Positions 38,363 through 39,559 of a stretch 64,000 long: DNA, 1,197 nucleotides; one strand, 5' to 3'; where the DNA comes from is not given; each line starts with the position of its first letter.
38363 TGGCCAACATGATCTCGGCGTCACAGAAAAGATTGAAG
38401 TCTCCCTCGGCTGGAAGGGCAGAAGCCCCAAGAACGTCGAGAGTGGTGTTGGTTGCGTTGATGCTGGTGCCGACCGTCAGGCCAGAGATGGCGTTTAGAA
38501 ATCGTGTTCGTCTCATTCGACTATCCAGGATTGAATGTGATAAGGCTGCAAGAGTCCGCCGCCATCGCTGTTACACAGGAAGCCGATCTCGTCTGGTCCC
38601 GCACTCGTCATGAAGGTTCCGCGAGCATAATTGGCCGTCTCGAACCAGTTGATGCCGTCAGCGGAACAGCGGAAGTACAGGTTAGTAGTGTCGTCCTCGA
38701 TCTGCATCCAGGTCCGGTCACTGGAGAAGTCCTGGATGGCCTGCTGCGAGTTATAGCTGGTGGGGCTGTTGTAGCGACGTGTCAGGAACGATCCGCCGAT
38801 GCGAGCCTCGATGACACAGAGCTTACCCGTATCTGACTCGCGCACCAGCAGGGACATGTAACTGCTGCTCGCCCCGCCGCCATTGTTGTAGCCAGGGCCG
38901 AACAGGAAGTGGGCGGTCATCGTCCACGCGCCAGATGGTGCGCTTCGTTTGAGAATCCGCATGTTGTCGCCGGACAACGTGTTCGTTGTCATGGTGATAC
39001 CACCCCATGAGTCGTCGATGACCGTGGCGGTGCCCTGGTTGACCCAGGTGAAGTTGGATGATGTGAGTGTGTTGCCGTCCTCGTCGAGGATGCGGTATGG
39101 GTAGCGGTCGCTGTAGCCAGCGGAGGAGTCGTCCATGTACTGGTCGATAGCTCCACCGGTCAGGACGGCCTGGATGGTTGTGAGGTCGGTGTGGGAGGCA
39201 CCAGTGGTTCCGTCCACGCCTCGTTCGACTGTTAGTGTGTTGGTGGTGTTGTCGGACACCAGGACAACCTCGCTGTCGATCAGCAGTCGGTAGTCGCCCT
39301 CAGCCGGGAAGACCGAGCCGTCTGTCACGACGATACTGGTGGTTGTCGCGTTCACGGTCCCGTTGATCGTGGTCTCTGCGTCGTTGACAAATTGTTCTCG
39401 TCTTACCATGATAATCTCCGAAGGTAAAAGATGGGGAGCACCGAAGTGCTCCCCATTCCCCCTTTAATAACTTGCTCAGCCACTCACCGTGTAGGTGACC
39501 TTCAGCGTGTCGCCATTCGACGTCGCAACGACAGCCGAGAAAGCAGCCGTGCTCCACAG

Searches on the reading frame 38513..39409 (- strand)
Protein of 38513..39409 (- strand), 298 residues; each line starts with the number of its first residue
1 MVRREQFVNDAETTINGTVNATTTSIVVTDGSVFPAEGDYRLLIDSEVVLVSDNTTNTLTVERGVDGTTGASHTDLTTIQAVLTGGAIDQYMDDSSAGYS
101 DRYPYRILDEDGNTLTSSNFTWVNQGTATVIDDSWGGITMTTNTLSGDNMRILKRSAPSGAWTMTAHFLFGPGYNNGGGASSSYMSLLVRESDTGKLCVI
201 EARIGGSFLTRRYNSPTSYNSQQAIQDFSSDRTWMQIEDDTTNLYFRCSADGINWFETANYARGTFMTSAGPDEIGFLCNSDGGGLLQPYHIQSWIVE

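Call 14: search_protein_families(library=pfam, proteins=[window:38513-39409:-], max_evalue=0.01)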
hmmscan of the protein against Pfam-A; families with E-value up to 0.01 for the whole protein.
window:38513-39409:- (298 aa): 0 families

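Call 15: search_protein_families(library=phrogs, proteins=[window:38513-39409:-], max_evalue=0.01)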
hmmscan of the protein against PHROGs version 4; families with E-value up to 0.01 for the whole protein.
window:38513-39409:- (298 aa): 9 families
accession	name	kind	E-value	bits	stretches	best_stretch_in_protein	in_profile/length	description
phrog_19068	-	unknown function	7.1e-08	33.2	1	117-277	83-245/267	-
phrog_12150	-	unknown function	4.5e-06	26.8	1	8-148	8-153/477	-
phrog_7578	-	unknown function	5.4e-06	26.6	1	11-75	24-93/300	-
phrog_6427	-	unknown function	2.4e-05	24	1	6-136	5-155/675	-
phrog_23837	-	head and packaging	0.00012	22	1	3-92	6-101/507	virion structural protein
phrog_9851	-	tail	0.00018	20.5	1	10-82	798-870/1092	tail fiber protein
phrog_4406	-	head and packaging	0.00035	18.3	1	12-72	67-127/3231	virion structural protein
phrog_11439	-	tail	0.0031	16.8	1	13-84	202-277/775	tail fiber protein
phrog_8469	-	tail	0.007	16.7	1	9-98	7-106/303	tail fiber protein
